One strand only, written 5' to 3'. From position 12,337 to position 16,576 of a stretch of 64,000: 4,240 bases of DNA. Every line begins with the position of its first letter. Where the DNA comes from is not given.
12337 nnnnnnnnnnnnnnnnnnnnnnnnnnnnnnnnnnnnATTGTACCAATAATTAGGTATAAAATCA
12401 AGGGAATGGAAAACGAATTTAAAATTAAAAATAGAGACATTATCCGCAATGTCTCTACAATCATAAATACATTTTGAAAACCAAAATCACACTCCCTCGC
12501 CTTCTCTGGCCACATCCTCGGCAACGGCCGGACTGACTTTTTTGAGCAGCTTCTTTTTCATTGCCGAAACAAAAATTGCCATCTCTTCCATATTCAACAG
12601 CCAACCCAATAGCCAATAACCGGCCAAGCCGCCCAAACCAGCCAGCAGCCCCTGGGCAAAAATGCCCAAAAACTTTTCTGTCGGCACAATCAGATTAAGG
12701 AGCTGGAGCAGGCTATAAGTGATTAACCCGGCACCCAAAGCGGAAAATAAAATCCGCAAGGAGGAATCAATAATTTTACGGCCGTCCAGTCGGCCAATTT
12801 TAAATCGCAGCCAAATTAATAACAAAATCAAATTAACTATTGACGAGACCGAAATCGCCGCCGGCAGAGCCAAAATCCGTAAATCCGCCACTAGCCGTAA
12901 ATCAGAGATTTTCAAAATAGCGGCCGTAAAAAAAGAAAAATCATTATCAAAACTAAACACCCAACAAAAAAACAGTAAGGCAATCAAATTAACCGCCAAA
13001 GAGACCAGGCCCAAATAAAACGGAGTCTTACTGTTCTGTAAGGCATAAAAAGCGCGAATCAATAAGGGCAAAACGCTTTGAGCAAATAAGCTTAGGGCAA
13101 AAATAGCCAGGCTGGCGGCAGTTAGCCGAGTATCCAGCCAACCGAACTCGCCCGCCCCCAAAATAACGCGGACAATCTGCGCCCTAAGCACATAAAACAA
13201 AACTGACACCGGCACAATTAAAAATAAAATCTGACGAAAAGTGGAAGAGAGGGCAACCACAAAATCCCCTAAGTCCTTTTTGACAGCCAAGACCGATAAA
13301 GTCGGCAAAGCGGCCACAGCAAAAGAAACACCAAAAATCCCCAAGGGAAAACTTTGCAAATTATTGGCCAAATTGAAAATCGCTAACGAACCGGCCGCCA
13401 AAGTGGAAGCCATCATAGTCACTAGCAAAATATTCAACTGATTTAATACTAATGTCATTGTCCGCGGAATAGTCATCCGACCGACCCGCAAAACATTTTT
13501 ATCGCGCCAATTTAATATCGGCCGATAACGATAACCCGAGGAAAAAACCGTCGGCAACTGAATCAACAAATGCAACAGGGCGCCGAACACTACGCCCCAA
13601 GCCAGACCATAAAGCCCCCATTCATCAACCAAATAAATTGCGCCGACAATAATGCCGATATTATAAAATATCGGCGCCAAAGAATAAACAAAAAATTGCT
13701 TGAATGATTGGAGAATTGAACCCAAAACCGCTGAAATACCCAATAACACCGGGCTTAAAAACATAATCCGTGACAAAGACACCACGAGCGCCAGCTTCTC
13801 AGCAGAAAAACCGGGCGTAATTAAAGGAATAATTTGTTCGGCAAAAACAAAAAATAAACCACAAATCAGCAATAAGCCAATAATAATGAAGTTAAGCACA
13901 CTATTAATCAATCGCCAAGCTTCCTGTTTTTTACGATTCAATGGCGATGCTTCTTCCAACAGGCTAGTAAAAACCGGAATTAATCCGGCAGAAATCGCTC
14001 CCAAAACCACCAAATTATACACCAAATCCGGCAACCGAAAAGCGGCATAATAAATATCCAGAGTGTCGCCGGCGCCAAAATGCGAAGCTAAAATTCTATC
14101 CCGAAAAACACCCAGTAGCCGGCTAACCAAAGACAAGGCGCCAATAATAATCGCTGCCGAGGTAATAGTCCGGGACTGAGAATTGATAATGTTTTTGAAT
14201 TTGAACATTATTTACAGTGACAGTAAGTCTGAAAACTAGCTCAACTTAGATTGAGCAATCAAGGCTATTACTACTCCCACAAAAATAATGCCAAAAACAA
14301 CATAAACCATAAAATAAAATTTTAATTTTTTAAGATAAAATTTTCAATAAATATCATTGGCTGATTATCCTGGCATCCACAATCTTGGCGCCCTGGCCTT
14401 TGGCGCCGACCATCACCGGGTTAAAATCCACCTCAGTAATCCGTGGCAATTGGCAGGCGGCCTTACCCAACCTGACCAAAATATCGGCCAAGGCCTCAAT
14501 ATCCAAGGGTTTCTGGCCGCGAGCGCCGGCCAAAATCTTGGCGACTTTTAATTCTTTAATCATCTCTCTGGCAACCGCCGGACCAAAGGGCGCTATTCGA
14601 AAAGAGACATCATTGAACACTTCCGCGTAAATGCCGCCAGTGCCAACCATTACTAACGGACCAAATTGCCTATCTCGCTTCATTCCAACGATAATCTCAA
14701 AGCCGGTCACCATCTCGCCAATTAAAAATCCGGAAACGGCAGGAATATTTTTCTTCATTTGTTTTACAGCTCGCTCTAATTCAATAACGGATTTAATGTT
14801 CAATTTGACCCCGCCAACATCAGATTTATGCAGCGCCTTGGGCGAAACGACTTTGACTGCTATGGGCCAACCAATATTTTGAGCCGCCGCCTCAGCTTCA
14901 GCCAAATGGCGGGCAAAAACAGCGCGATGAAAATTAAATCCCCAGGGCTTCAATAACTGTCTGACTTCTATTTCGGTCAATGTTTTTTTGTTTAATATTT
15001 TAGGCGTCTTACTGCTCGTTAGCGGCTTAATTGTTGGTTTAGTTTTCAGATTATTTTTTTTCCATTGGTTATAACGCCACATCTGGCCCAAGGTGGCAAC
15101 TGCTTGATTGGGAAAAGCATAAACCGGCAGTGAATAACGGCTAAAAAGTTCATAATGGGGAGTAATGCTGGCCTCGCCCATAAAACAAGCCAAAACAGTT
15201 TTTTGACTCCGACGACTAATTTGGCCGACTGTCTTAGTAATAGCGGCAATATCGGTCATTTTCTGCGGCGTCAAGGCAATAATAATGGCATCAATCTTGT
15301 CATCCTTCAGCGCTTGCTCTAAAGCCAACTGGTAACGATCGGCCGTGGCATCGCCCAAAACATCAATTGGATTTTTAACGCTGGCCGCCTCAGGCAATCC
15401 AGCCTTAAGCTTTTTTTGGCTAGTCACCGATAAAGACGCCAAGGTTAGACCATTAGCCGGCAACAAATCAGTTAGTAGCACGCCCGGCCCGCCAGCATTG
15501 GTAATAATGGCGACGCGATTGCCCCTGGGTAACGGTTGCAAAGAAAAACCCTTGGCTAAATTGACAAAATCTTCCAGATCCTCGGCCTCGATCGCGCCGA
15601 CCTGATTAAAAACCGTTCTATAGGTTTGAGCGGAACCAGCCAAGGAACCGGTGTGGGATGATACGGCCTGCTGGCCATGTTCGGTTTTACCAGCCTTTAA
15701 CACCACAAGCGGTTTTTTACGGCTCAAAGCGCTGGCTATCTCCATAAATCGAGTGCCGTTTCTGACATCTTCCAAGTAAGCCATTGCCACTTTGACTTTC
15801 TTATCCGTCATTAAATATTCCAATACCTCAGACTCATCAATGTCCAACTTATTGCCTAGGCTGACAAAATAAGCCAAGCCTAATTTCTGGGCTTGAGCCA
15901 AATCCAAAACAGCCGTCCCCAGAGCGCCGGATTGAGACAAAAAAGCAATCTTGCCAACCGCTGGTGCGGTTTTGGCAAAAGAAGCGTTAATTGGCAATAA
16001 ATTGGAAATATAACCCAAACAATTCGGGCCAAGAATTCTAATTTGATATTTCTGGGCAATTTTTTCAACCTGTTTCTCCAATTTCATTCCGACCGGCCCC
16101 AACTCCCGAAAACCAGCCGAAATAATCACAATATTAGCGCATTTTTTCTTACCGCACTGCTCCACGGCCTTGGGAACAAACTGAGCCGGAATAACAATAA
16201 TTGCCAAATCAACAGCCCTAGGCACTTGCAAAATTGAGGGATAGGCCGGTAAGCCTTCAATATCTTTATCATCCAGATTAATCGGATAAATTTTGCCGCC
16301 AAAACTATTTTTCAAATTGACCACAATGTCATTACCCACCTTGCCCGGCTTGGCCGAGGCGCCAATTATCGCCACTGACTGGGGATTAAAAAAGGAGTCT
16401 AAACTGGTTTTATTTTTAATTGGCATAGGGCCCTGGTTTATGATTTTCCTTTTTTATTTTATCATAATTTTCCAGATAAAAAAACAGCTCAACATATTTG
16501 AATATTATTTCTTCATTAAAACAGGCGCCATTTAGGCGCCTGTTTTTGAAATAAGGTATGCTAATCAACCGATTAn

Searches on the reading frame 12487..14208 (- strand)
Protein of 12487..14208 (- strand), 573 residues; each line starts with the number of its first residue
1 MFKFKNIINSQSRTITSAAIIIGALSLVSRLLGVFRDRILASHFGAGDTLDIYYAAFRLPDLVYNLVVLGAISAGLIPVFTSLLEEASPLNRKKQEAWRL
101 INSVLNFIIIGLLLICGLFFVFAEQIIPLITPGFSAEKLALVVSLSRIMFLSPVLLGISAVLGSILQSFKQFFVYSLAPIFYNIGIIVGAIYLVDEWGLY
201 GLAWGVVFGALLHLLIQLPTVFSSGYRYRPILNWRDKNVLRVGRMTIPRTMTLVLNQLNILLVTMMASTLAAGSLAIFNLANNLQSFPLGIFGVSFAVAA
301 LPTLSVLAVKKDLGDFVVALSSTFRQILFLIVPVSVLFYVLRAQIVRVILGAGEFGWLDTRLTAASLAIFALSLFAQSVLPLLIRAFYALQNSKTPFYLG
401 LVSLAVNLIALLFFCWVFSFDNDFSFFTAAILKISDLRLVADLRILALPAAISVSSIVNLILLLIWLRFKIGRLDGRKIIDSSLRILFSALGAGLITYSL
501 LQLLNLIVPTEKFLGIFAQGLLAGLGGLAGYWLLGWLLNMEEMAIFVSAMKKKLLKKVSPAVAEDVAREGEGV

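Call 42: search_protein_families(library=pfam, proteins=[window:12487-14208:-], max_evalue=0.00001)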
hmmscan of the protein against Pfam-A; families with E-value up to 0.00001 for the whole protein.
window:12487-14208:- (573 aa): 1 family
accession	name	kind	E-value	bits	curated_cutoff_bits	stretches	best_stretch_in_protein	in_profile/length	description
PF03023.19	MurJ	-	1.5e-85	288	27.4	1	40-498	1-431/451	Lipid II flippase MurJ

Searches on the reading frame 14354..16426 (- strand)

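Call 42: search_protein_families(library=pfam, proteins=[window:14354-16426:-], max_evalue=0.00001)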
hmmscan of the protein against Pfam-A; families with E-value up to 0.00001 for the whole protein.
window:14354-16426:- (690 aa): 5 families
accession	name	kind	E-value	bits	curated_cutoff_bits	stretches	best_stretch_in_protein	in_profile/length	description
PF13549.11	ATP-grasp_5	-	6.5e-65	219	27.6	1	480-687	7-219/221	ATP-grasp domain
PF13607.11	Succ_CoA_lig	-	1.5e-49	167.7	27.4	1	158-292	2-136/138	Succinyl-CoA ligase like flavodoxin domain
PF13380.12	CoA_binding_2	-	3.2e-22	79.6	22.8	1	17-139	2-113/116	CoA binding domain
PF19045.5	Ligase_CoA_2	-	6.9e-13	49.4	23.7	1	305-453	1-155/162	Ligase-CoA domain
PF02629.25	CoA_binding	-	4.7e-12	47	22.3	1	15-105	3-97/97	CoA binding domain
